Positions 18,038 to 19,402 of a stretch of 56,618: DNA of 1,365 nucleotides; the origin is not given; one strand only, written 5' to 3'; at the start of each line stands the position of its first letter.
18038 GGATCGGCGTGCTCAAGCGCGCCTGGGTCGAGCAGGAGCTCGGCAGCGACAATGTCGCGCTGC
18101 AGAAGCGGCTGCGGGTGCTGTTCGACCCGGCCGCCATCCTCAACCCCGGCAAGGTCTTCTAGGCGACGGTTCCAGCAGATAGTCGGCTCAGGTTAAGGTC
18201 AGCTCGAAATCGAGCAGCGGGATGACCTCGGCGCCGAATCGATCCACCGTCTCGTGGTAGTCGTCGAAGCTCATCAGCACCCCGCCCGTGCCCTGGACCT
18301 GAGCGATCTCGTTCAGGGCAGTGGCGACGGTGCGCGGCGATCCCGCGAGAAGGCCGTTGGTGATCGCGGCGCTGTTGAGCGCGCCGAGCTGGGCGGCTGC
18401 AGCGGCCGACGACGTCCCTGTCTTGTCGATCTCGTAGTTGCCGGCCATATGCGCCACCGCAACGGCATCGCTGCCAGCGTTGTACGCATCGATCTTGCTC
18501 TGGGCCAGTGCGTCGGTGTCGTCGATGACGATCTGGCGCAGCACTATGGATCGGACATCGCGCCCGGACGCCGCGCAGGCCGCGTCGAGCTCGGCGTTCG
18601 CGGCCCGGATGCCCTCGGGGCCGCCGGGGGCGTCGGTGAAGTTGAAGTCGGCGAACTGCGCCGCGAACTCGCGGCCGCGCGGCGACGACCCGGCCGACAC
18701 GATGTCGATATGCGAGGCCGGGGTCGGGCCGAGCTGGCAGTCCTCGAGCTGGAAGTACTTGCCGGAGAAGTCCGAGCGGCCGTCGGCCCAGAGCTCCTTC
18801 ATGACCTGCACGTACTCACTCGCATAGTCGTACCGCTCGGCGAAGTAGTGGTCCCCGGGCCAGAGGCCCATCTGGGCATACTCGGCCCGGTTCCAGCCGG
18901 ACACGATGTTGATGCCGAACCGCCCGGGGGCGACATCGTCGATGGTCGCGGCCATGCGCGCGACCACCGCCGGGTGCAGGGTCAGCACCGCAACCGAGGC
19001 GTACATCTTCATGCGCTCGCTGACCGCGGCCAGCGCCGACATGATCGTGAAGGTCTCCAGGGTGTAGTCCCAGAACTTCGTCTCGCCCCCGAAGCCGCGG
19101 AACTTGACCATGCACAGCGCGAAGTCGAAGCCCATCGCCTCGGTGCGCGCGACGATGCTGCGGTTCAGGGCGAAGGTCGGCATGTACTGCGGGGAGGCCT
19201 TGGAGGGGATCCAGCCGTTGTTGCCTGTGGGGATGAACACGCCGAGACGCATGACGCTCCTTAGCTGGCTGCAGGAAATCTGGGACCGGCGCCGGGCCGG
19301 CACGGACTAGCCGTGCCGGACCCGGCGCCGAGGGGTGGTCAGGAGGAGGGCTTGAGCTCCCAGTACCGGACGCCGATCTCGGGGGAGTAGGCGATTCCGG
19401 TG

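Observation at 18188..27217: GntR-headed operon pairing a dihydropyrimidinase/hydantoinase-like hydrolase with a RutA-like oxygenase and a peptide-type ABC importer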

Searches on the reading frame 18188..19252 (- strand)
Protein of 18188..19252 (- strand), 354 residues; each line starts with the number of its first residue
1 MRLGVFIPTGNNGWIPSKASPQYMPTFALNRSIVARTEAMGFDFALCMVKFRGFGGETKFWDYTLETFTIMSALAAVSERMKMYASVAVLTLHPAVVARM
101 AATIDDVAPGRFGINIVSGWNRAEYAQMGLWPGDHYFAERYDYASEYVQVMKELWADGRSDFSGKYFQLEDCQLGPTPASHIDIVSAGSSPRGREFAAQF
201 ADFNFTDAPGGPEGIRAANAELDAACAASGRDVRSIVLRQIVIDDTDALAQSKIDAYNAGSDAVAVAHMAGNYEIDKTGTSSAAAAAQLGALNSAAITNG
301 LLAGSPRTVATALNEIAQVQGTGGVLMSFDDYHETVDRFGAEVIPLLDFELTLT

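Call 4: search_protein_families(library=pfam, proteins=[window:18188-19252:-])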
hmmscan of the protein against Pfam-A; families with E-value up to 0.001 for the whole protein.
window:18188-19252:- (354 aa): 1 family
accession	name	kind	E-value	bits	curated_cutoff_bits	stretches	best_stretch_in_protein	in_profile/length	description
PF00296.26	Bac_luciferase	-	2.6e-52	178.6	27.9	1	1-318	1-309/314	Luciferase-like monooxygenase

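Call 5: search_protein_families(library=ncbifam, proteins=[window:18188-19252:-])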
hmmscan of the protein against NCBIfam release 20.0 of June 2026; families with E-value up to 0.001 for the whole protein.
window:18188-19252:- (354 aa): 23 families
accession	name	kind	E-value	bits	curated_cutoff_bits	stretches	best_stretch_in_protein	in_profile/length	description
TIGR03612.1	RutA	equivalog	3.4e-132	441.2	498.3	1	1-347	1-349/355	pyrimidine utilization protein A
TIGR04021.1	LLM_DMSO2_sfnG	equivalog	3e-49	168.3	382.95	1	6-348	6-346/350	dimethylsulfone monooxygenase SfnG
TIGR03860.1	FMN_nitrolo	subfamily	1.6e-36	126.1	279.7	2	64-156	70-161/422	NtaA/DmoA family FMN-dependent monooxygenase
TIGR03619.1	F420_Rv2161c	subfamily_domain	1.5e-31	109.8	166.9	1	56-265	35-244/247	TIGR03619 family F420-dependent LLM class oxidoreductase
TIGR03560.1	F420_Rv1855c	subfamily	5.7e-28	98.3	231.4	1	28-237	13-223/227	TIGR03560 family F420-dependent LLM class oxidoreductase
TIGR03565.1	alk_sulf_monoox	equivalog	3.5e-25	88.8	518.2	1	66-280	54-267/346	FMNH2-dependent alkanesulfonate monooxygenase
NF001939.1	PRK00719.1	subfamily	2e-24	86.1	510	1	67-284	55-271/373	alkanesulfonate monooxygenase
TIGR03557.1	F420_G6P_family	subfamily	1.2e-21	77.2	210.4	1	36-209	21-190/316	TIGR03557 family F420-dependent LLM class oxidoreductase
TIGR03621.1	F420_MSMEG_2516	subfamily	4.2e-15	55.7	213.15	1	68-202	43-171/295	TIGR03621 family F420-dependent LLM class oxidoreductase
TIGR04465.1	ArgArg_F420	equivalog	1.1e-14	54.3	470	1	88-277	119-311/364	F420-dependent hydroxymycolic acid dehydrogenase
TIGR03554.1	F420_G6P_DH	equivalog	1.1e-14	54.2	420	1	23-205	13-191/331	glucose-6-phosphate dehydrogenase (coenzyme-F420)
TIGR03571.1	lucif_BA3436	subfamily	2.1e-14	53.5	303.9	1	3-202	13-202/304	TIGR03571 family LLM class oxidoreductase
TIGR03856.1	F420_MSMEG_2906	subfamily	2.6e-14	53.4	243.7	1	19-275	7-238/249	LLM class F420-dependent oxidoreductase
TIGR03854.1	F420_MSMEG_3544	hypoth_equivalog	6.1e-14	52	295.6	1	69-234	45-206/290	TIGR03854 family LLM class F420-dependent oxidoreductase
TIGR03885.1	flavin_revert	hypoth_equivalog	3.9e-12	46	398.7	1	71-202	53-180/315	TIGR03885 family FMN-dependent LLM class oxidoreductase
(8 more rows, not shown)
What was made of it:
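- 18188..19252 (-): RutA-family FMNH2-dependent luciferase-like monooxygenase (LLM), outside the RutA equivalog. TIGR03612 scores 441.2 against a cut-off of 498.3 (call 5).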

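Call 6: find_encoding_contigs(protein=window:18188-19252:-, flank=10000, max_places=6)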
Protein window:18188-19252:- (354 aa): no gene with exactly this product is on record in the collection.
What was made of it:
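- Tried and rejected: Nothing is on record (call 6).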

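Call 7: search_solved_structures(query=window:18188-19252:-, show_alignments=1)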
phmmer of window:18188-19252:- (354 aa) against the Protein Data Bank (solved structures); distinct sequences matched with E-value up to 0.001: 34.
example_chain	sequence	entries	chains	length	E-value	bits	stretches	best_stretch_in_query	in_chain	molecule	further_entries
6sgl_AAA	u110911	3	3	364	5e-109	368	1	1-348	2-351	Pyrimidine monooxygenase RutA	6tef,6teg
6sgg_AAA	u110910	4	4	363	5e-109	368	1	1-348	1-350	Pyrimidine monooxygenase RutA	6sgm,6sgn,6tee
5wan_A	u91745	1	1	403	7.2e-109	367.5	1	1-348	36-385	Pyrimidine monooxygenase RutA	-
8t0u_A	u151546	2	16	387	1.3e-34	123.3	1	4-347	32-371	FMNH(2)-dependent dimethylsulfone monooxygenase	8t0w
3rao_A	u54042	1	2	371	2.5e-25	92.8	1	4-348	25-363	Putative Luciferase-like Monooxygenase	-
8vw6_A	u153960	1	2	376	1.4e-21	80.6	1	64-348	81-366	Alkanesulfonate monooxygenase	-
1m41_A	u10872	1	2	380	7.4e-17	65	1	68-349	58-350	FMNH2-dependent alkanesulfonate monooxygenase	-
1nqk_A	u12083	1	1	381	7.5e-17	65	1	68-349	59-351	Alkanesulfonate monooxygenase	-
5tlc_A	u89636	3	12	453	1.3e-16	64.2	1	63-160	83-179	Dibenzothiophene desulfurization enzyme A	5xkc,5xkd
1yw1_A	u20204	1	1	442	5.3e-15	58.9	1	65-253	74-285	PROTEIN YTNJ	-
6ask_A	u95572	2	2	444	5.5e-15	58.8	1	65-253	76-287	Putative monooxygenase MoxC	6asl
1tvl_A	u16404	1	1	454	6.1e-15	58.7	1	65-253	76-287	protein YTNJ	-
7e36_B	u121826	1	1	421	9.6e-15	58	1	64-236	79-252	FMN-dependent oxidoreductase (Nitrilotriacetate monooxygenase family)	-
7jv3_A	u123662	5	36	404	3e-14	56.4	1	67-282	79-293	Alkanesulfonate monooxygenase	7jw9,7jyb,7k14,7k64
1rhc_A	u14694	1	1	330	2.5e-13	53.4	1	21-216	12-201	F420-dependent alcohol dehydrogenase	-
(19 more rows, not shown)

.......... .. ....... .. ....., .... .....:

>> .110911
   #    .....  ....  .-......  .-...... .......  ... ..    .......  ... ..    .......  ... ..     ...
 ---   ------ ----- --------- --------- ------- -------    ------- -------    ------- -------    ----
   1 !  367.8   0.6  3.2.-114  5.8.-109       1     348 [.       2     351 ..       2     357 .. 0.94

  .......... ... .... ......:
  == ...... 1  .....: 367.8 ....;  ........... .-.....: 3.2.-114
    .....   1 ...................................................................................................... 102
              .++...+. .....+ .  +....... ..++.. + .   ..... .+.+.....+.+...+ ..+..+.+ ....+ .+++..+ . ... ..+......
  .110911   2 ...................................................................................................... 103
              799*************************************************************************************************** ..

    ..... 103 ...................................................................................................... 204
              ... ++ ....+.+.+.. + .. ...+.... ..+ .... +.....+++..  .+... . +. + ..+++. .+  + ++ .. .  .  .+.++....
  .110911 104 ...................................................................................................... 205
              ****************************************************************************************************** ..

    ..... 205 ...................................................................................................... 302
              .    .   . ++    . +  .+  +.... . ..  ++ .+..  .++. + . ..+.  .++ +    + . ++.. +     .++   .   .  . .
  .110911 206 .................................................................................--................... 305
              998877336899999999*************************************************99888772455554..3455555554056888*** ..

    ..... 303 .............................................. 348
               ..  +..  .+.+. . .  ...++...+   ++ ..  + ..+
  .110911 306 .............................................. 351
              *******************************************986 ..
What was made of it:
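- The oxygenase is by far closest to RutA (call 5, call 7).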

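Call 11: find_homologous_proteins(query=window:18188-19252:-, max_evalue=1e-30)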
Query window:18188-19252:- (354 aa): 2014 proteins with E <= 1e-30 among 8000 candidates; the best 120 are listed.
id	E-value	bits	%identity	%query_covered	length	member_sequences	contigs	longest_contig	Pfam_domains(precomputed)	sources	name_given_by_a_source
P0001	2.0e-233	792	100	100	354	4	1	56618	PF00296.27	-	-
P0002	3.6e-198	676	85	99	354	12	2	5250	PF00296.27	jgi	jgi:pyrimidine oxygenase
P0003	2.2e-193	660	83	99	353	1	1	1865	PF00296.27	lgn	-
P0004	1.5e-174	598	74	100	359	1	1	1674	PF00296.27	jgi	jgi:pyrimidine oxygenase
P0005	9.3e-173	592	74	99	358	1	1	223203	PF00296.27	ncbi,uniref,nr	ncbi:LLM class flavin-dependent oxidoreductase [Nakamurella leprariae]|uniref:LLM class flavin-depen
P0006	3.9e-172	590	72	99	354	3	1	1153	PF00296.27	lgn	-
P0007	8.4e-171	586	72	99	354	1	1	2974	PF00296.27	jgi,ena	-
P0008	2.6e-168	578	70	99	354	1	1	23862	PF00296.27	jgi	jgi:pyrimidine oxygenase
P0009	4.8e-158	544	67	99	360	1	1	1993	PF00296.27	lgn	-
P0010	6.7e-157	540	67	100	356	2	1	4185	PF00296.27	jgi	jgi:pyrimidine oxygenase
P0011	2.1e-156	539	67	100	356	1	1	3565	PF00296.27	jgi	jgi:pyrimidine oxygenase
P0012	2.5e-156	538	67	99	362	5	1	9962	PF00296.27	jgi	jgi:pyrimidine oxygenase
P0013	2.9e-156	538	65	100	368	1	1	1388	PF00296.27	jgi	jgi:pyrimidine oxygenase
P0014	1.8e-154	532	65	100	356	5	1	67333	PF00296.27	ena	-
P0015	4.6e-154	531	64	100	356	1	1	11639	PF00296.27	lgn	-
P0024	1.6e-145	503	62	99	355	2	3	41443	PF00296.27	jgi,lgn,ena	-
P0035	4.6e-132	459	58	99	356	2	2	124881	PF00296.27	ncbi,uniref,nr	ncbi:LLM class flavin-dependent oxidoreductase [Frankia sp. AgKG'84/4]|uniref:LLM class flavin-depen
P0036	3.5e-129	449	57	99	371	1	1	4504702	PF00296.27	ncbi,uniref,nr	ncbi:LLM class flavin-dependent oxidoreductase [Cellulomonas sp. S1-8]|uniref:LLM class flavin-depen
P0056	1.6e-126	440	56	98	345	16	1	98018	PF00296.27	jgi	jgi:pyrimidine oxygenase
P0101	2.8e-121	423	55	98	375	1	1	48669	PF00296.27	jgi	jgi:pyrimidine oxygenase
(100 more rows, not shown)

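Call 12: find_encoding_contigs(protein=P0005, flank=10000, max_places=2)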
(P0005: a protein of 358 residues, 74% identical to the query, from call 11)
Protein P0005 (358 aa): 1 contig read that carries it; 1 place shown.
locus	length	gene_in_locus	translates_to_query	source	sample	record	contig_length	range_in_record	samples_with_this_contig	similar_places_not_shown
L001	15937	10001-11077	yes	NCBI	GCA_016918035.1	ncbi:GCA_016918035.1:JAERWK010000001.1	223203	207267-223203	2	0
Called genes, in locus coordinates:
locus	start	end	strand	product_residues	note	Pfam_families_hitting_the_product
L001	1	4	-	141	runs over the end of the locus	-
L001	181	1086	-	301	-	PF00248:Aldo_ket_red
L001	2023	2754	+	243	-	PF00392:GntR, PF07729:FCD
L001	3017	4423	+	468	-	PF01979:Amidohydro_1, PF07969:Amidohydro_3 (weak)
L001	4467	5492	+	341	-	PF19300:BPD_transp_1_N, PF00528:BPD_transp_1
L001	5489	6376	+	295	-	PF00528:BPD_transp_1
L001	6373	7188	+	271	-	PF00005:ABC_tran, PF13304:AAA_21 (weak)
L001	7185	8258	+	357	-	PF00005:ABC_tran, PF13304:AAA_21 (faint), PF08352:oligo_HPY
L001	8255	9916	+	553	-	PF00496:SBP_bac_5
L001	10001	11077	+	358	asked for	PF00296:Bac_luciferase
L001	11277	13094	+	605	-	PF00587:tRNA-synt_2b, PF04073:tRNA_edit, PF03129:HGTP_anticodon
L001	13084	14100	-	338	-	PF01263:Aldose_epim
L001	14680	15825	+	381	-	PF00532:Peripla_BP_1, PF13407:Peripla_BP_4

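Call 13: find_encoding_contigs(protein=P0014, flank=10000, max_places=2)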
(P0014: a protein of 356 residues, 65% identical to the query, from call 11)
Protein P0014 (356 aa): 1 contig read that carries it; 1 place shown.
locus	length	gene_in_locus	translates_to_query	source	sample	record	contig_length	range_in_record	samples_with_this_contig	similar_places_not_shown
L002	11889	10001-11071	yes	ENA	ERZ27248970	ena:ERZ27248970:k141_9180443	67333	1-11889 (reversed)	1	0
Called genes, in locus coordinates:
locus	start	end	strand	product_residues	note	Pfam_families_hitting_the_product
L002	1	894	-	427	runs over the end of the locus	PF01425:Amidase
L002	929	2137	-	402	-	PF01425:Amidase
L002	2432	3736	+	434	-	PF00296:Bac_luciferase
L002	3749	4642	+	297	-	PF01522:Polysacc_deac_1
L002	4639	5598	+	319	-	-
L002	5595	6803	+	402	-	PF07687:M20_dimer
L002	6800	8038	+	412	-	PF01979:Amidohydro_1, PF07969:Amidohydro_3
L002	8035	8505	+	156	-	PF01590:GAF (weak)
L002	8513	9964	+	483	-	PF07969:Amidohydro_3 (weak), PF01979:Amidohydro_1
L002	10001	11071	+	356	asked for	PF00296:Bac_luciferase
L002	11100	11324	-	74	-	-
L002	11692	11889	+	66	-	?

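Call 14: find_encoding_contigs(protein=P0035, flank=10000, max_places=2)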
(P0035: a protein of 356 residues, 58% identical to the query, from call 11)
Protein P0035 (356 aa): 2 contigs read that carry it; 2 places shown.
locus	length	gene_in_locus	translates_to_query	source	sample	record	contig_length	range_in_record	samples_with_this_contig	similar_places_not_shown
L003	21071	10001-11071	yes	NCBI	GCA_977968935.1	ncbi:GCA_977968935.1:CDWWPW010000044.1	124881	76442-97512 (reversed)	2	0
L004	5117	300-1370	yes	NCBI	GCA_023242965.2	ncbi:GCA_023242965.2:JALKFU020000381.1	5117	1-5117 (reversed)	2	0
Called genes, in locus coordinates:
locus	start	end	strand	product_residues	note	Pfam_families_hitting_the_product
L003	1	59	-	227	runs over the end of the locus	PF00881:Nitroreductase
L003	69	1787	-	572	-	-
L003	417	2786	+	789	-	PF00384:Molybdopterin, PF01568:Molydop_binding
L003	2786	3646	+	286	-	PF02634:FdhD-NarQ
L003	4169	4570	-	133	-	-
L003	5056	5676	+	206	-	PF12724:Flavodoxin_5 (weak)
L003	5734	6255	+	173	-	PF13302:Acetyltransf_3, PF00583:Acetyltransf_1, PF13523:Acetyltransf_8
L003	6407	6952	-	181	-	PF00293:NUDIX, PF14815:NUDIX_4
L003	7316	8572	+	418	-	PF13458:Peripla_BP_6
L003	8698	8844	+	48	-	-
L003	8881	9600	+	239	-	PF00392:GntR, PF07729:FCD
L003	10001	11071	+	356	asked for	PF00296:Bac_luciferase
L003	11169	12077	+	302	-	PF09084:NMT1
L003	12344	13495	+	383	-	PF19300:BPD_transp_1_N, PF00528:BPD_transp_1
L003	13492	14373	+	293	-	PF00528:BPD_transp_1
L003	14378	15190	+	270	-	PF00005:ABC_tran, PF13304:AAA_21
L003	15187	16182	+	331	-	PF00005:ABC_tran, PF02463:SMC_N, PF13304:AAA_21 (faint), PF08352:oligo_HPY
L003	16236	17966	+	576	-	PF00496:SBP_bac_5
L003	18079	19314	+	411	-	PF01979:Amidohydro_1 (weak), PF07969:Amidohydro_3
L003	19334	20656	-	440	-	-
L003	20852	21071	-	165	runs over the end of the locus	PF10604:Polyketide_cyc2 (weak)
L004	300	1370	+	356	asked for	PF00296:Bac_luciferase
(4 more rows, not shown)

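Call 18: find_encoding_contigs(protein=P0008, flank=10000, max_places=1)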
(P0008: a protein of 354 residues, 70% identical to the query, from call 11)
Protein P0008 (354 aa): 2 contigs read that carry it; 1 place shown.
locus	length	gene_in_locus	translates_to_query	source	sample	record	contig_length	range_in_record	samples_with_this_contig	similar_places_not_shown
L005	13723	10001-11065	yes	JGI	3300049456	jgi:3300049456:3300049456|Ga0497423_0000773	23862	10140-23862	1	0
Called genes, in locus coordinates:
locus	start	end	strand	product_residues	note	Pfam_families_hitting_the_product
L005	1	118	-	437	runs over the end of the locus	-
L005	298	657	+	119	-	-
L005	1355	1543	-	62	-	-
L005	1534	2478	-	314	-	-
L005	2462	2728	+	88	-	-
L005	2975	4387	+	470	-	PF07969:Amidohydro_3 (weak), PF01979:Amidohydro_1, PF07969:Amidohydro_3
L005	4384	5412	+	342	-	PF19300:BPD_transp_1_N, PF00528:BPD_transp_1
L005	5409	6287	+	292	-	PF00528:BPD_transp_1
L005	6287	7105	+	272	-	PF00005:ABC_tran, PF13304:AAA_21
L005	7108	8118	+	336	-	PF00005:ABC_tran, PF02463:SMC_N (weak), PF13304:AAA_21 (faint), PF08352:oligo_HPY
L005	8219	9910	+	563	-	PF00496:SBP_bac_5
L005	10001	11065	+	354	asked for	PF00296:Bac_luciferase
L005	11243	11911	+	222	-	PF00392:GntR, PF07729:FCD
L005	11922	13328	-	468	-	PF01979:Amidohydro_1, PF07969:Amidohydro_3 (weak)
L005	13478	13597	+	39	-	-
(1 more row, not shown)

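Call 19: find_encoding_contigs(protein=P0024, flank=10000, max_places=1)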
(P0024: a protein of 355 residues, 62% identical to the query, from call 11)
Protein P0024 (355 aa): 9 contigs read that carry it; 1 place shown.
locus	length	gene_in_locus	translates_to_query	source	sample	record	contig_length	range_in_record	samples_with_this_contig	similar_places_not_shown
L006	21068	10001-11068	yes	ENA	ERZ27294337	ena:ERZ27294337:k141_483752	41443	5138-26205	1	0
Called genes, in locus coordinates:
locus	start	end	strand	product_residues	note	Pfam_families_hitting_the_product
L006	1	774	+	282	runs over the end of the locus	PF02463:SMC_N (faint), PF00005:ABC_tran, PF13304:AAA_21 (faint)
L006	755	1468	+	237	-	PF00005:ABC_tran, PF13304:AAA_21 (faint)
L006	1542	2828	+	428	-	PF13458:Peripla_BP_6, PF01094:ANF_receptor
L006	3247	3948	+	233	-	PF19301:LigXa_C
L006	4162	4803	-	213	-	PF08378:NERD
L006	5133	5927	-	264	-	PF01774:UreD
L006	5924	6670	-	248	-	PF02492:cobW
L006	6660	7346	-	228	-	PF01730:UreF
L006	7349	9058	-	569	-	PF00449:Urease_alpha, PF01979:Amidohydro_1, PF07969:Amidohydro_3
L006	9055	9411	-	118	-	PF00699:Urease_beta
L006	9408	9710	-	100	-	PF00547:Urease_gamma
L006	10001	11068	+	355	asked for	PF00296:Bac_luciferase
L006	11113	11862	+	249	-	PF00392:GntR, PF07729:FCD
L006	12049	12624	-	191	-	PF13560:HTH_31 (weak), PF01381:HTH_3, PF13443:HTH_26 (weak), PF07883:Cupin_2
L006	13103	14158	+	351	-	PF01979:Amidohydro_1, PF07969:Amidohydro_3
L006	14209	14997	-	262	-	-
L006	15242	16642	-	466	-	PF01979:Amidohydro_1, PF07969:Amidohydro_3 (weak)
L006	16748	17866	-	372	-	PF00296:Bac_luciferase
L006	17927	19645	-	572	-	PF00496:SBP_bac_5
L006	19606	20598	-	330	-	PF02463:SMC_N (weak), PF00005:ABC_tran, PF13401:AAA_22 (weak), PF13304:AAA_21 (faint), PF08352:oligo_HPY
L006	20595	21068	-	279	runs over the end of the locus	PF00005:ABC_tran, PF13304:AAA_21 (weak)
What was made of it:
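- One rearranged copy lies next to a urease operon (call 19).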

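Call 21: find_related_loci(query=window:18188-19252:-, collection=genome_contigs, flank=10000)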
Query window:18188-19252:- (354 aa) in genome_contigs; peptide patterns used: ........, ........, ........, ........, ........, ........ (x = any residue, [..] = any of these).
76 stretches matched a pattern; 27 encode a relative of the query (tblastn E <= 1e-3); 27 distinct loci.
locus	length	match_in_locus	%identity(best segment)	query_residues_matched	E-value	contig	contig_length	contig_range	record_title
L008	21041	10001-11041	67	1-351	2e-153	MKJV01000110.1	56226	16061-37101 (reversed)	Pseudonocardia sp. CNS-004 NODE_58_length_56226_cov_101.347_ID_29, whole genome shotgun sequence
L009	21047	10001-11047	54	1-347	3e-126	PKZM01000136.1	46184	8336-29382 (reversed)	MAG: Acetobacteraceae bacterium isolate bog_908 73.20111000_S3S.15_contig_1696, whole genome shotgun sequence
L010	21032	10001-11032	54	1-347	2e-125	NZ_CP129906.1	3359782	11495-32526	Deinococcus radiomollis strain PO-04-20-132 chromosome, complete genome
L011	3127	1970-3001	54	1-347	3e-129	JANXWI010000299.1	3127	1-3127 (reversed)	MAG: Deinococcus sp. isolate GL140_1_metabat_72_sub GL140_1_k141_691500, whole genome shotgun sequence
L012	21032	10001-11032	53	1-347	1e-123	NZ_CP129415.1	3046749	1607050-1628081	Deinococcus altitudinis strain LMG 24022 chromosome, complete genome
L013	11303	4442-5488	54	1-347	4e-122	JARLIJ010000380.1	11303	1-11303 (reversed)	MAG: Acetobacteraceae bacterium isolate MAG_BA309 MetaBAT2_Bin_309_sub_Anoxic_k141_2577400, whole genome shotgun sequenc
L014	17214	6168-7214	53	1-347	1e-121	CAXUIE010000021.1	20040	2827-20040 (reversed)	MAG TPA_asm: uncultured Acidisphaera sp. isolate public_SRR14722078_metawrap_bin.6 genome assembly, contig: public_SRR14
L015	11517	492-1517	51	3-347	2e-119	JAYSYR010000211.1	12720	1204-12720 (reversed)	MAG: Deinococcus sp. isolate GFS_13427 GFS_13427_210, whole genome shotgun sequence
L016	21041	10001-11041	52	1-347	2e-117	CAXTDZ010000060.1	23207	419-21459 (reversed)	MAG TPA_asm: uncultured Lichenihabitans sp. isolate private_GTX0158_metawrap_bin.6 genome assembly, contig: private_GTX0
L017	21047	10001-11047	51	1-347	6e-117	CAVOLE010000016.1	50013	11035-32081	MAG: uncultured Alphaproteobacteria bacterium isolate MFD10064.bin.1.74 genome assembly, contig: contig_3370, whole geno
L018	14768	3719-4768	51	1-347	3e-117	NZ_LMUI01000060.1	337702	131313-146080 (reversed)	Methylocapsa sp. S129 NODE_116_length_337618_cov_9.790092, whole genome shotgun sequence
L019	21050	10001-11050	53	1-347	2e-115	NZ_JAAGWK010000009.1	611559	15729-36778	Goekera deserti strain CPCC 205119 Scaffold2_1, whole genome shotgun sequence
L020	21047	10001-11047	50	1-347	2e-115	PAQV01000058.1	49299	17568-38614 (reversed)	MAG: Rhodobacteraceae bacterium isolate SP126 MHASMcontig_2707435, whole genome shotgun sequence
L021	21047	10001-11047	53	1-347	1e-114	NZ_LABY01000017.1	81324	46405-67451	Methylobacterium variabile strain DSM 16961 contig_17, whole genome shotgun sequence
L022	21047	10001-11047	50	1-347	5e-114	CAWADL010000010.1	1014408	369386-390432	MAG: uncultured proteobacterium isolate MFD09671.bin.2.108 genome assembly, contig: contig_3047, whole genome shotgun se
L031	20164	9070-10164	47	1-354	5e-105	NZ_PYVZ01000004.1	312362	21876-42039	Devosia indica strain IO390501 scaffold4, whole genome shotgun sequence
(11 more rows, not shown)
